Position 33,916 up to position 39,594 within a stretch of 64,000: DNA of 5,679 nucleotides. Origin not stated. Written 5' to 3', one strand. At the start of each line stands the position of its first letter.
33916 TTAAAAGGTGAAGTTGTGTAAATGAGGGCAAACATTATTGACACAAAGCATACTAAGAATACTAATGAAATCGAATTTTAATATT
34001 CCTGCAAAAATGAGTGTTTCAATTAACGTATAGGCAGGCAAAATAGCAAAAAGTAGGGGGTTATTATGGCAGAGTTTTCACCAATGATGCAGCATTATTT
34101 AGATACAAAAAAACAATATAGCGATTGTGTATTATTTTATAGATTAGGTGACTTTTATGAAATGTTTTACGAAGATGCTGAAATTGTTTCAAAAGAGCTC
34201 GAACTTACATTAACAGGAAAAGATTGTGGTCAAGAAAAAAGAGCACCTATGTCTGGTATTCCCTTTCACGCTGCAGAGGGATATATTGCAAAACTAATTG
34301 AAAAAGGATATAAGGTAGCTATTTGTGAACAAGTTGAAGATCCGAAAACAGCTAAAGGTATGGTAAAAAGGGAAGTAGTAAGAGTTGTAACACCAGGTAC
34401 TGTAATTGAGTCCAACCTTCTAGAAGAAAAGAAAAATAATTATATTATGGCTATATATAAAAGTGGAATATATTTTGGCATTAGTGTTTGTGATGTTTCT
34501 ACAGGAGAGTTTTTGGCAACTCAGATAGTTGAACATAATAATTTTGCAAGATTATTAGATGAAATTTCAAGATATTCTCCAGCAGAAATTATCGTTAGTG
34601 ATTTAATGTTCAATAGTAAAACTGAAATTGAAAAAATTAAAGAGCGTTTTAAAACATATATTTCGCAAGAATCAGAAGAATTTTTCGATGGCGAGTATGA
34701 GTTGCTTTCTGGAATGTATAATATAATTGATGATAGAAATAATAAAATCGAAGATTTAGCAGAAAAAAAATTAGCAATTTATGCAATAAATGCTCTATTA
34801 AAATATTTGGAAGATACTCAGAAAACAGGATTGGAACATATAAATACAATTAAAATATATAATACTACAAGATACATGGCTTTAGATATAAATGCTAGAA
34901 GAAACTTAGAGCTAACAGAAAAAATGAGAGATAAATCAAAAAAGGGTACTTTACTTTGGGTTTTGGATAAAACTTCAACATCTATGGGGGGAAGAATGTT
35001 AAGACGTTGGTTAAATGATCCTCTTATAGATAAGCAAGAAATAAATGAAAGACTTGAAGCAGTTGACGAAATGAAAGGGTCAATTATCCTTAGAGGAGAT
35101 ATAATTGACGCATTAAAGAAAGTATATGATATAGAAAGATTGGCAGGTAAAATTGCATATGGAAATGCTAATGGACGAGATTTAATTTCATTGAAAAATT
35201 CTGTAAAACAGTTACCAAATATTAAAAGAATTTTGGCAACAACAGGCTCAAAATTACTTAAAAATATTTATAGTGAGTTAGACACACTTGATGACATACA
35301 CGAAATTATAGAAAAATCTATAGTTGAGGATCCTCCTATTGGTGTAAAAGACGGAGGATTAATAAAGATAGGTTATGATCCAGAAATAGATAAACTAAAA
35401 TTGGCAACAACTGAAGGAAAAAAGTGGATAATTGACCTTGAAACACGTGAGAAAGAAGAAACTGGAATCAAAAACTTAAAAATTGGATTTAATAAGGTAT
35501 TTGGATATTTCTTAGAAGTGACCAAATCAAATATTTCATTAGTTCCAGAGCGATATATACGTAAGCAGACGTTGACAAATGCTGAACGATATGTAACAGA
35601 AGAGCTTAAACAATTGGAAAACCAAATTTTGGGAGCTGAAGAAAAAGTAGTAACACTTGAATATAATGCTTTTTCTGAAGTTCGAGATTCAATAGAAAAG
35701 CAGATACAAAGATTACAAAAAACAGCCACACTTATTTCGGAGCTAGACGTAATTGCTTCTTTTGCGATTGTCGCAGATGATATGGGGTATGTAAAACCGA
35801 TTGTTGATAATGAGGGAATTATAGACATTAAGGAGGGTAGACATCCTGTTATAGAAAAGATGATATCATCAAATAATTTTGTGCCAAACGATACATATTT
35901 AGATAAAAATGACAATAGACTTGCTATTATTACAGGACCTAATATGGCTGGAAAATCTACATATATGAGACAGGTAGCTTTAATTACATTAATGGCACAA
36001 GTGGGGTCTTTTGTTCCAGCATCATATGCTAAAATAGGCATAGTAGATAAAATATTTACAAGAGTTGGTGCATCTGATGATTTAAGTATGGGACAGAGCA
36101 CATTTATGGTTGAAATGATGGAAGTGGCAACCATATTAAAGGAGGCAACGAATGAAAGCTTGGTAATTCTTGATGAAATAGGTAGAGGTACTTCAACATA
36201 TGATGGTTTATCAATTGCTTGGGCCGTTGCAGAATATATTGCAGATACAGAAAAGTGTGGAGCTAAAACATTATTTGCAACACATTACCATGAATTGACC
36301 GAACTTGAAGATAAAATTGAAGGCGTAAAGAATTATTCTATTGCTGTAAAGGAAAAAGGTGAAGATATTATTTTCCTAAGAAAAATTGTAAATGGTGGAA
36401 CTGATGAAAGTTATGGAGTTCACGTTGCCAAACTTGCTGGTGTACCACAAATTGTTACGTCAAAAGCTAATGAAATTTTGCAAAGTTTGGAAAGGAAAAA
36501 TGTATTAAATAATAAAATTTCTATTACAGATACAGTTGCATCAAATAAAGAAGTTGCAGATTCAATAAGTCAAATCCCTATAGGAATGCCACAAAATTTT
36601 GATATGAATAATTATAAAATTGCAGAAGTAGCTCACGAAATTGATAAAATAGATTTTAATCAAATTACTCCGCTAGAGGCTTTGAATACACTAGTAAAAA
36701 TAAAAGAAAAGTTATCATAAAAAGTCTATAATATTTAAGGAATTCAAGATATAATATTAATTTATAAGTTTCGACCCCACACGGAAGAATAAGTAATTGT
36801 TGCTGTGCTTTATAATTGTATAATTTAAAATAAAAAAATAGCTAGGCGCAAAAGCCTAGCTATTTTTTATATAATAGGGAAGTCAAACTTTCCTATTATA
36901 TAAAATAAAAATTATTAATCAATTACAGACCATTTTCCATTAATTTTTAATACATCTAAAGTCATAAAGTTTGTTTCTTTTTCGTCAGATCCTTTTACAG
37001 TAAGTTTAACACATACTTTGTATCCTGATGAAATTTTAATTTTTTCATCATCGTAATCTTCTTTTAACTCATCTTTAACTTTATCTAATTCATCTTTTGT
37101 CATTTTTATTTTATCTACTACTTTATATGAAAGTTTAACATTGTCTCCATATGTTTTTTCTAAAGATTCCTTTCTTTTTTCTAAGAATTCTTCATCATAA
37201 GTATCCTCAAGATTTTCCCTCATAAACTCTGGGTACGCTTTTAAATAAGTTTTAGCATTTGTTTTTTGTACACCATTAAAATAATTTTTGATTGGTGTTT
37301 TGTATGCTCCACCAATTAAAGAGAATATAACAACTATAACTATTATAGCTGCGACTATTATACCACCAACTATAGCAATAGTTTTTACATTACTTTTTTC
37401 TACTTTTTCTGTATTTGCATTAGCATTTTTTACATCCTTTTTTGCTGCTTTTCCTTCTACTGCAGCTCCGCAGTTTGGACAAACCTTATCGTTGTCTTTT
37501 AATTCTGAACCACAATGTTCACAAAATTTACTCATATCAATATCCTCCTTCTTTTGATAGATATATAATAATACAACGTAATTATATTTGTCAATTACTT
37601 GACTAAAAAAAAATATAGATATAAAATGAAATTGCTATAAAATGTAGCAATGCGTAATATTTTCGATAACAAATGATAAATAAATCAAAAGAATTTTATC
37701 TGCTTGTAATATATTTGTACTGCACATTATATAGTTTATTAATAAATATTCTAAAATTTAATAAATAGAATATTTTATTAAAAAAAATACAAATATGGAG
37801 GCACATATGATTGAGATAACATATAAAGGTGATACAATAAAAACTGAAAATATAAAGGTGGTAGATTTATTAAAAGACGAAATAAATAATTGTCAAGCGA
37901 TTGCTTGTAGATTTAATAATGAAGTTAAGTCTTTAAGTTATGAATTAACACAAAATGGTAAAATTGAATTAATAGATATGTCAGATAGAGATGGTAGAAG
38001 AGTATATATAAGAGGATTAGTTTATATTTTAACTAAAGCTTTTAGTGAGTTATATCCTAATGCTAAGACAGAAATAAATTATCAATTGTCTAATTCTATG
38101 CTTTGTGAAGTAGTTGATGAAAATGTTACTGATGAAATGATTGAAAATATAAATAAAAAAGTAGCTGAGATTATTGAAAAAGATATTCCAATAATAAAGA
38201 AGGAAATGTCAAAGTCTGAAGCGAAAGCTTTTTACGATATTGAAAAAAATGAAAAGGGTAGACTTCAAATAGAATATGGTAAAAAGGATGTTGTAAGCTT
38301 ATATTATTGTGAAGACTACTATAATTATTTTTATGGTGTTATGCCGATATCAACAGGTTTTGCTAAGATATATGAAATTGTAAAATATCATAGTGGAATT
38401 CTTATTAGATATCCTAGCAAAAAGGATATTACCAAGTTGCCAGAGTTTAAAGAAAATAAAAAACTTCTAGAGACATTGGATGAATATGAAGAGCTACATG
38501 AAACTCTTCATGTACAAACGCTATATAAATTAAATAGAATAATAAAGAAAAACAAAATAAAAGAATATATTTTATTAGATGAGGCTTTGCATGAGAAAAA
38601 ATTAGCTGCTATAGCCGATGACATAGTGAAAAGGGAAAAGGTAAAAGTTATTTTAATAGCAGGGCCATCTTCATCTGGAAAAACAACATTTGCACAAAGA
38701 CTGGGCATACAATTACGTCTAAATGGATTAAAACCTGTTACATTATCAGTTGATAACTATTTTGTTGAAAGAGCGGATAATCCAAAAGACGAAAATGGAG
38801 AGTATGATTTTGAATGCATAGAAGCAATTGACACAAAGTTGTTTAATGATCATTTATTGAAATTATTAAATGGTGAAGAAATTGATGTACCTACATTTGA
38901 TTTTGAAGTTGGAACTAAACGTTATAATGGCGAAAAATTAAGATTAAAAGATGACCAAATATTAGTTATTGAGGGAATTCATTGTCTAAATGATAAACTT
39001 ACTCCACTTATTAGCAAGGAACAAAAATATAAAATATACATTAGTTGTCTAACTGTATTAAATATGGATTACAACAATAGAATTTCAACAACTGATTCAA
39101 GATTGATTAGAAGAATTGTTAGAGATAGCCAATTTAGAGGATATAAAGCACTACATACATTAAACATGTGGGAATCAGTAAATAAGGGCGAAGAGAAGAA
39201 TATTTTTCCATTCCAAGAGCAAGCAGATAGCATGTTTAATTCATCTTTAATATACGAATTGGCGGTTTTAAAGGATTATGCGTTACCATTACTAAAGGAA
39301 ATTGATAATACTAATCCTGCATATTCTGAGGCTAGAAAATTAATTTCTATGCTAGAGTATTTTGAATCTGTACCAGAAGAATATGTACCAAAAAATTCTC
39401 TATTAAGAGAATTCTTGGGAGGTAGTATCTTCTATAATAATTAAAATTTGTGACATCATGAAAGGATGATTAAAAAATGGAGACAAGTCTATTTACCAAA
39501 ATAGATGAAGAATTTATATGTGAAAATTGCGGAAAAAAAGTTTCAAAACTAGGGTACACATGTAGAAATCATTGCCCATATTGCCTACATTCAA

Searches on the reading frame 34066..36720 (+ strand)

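Call 96: search_protein_families(library=ncbifam, proteins=[window:34066-36720:+], max_evalue=1e-10)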
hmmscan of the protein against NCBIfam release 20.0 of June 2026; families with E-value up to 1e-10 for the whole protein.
window:34066-36720:+ (884 aa): 4 families
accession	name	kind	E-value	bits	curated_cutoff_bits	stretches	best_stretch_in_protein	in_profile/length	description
NF003810.1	PRK05399.1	equivalog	0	1101.2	480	1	5-809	2-793/793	DNA mismatch repair protein MutS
TIGR01070.1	mutS1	equivalog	0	1042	641.7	1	5-880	2-839/840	DNA mismatch repair protein MutS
NF052383.1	ATPase_KamC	equivalog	4.1e-55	187.5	300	1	303-749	12-435/508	lysine 5,6-aminomutase reactivase ATPase KamC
TIGR01069.2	mutS2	equivalog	8.4e-54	183.1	400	1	513-812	227-516/790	endonuclease MutS2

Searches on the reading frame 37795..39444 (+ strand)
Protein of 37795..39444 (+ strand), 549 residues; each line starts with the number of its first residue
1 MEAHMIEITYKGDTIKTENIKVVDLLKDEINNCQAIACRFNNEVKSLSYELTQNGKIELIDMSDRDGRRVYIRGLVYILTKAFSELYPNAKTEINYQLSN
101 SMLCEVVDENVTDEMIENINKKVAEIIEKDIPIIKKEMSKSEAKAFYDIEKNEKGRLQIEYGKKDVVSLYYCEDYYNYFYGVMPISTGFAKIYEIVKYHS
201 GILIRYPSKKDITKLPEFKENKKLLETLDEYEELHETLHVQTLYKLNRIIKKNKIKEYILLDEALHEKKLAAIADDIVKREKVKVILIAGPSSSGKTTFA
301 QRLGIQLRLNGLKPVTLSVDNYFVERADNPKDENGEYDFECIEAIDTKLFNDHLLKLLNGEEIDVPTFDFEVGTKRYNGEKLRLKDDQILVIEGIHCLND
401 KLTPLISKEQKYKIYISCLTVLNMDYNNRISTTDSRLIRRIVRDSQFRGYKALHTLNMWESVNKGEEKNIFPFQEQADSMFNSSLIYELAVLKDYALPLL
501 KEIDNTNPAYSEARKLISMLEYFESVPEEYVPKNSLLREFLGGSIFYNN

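Call 96: search_protein_families(library=ncbifam, proteins=[window:37795-39444:+], max_evalue=1e-10)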
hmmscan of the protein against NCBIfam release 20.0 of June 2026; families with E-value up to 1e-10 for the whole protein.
window:37795-39444:+ (549 aa): 2 families
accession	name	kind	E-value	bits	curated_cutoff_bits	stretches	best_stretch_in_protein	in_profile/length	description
TIGR00235.1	udk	equivalog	4.5e-24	85.2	220.3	1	281-481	4-185/207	uridine kinase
NF004018.0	PRK05480.1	equivalog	2.1e-23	82.9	180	1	280-480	3-184/210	uridine kinase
